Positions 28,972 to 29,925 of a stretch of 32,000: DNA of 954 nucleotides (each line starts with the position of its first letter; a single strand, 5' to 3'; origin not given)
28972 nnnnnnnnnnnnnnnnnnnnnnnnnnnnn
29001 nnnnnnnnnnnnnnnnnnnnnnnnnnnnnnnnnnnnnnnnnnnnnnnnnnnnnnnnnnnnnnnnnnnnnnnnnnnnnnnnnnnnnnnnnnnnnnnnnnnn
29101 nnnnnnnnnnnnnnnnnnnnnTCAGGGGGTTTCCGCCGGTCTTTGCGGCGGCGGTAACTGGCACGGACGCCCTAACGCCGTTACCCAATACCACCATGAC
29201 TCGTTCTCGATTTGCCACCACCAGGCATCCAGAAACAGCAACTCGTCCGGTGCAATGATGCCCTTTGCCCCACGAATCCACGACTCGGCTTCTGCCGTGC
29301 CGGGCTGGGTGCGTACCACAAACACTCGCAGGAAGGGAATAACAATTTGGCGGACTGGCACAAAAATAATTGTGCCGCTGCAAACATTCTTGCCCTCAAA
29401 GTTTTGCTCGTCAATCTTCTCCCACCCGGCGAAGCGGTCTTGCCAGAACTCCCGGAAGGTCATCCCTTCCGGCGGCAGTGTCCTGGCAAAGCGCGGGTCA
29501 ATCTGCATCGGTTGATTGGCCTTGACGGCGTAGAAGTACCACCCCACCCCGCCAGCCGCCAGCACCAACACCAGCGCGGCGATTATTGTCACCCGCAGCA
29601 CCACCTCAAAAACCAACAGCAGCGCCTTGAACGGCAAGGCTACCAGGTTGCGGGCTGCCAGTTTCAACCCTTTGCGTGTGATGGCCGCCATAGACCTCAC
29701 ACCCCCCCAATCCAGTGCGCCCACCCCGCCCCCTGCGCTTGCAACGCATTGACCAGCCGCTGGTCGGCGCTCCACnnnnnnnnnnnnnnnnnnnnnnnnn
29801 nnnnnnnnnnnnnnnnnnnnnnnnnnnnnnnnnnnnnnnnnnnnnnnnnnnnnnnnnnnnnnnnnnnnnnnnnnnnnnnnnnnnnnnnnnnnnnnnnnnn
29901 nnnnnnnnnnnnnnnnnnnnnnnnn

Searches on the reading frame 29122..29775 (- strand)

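Call 9: search_protein_families(library=pfam, proteins=[window:29122-29775:-], max_evalue=0.01)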
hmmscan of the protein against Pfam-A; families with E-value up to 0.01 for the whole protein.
window:29122-29775:- (217 aa): 0 families

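Call 10: search_protein_families(library=ncbifam, proteins=[window:29122-29775:-], max_evalue=0.1)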
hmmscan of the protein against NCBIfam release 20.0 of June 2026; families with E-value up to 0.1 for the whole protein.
window:29122-29775:- (217 aa): 1 family
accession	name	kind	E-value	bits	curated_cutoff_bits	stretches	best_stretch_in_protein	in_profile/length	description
NF000408.1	MECA2_pure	exception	0.044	11.9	1525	1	63-87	4-28/668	PBP2a family beta-lactam-resistant peptidoglycan transpeptidase MecA2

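Call 68: search_protein_families(library=phrogs, proteins=[window:29122-29775:-], max_evalue=0.01)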
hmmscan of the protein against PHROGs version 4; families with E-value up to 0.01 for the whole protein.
window:29122-29775:- (217 aa): 0 families

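Call 90: search_protein_families(library=padloc, proteins=[window:29122-29775:-], max_evalue=0.01)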
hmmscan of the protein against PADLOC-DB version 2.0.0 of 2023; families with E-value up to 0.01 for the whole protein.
window:29122-29775:- (217 aa): 0 families
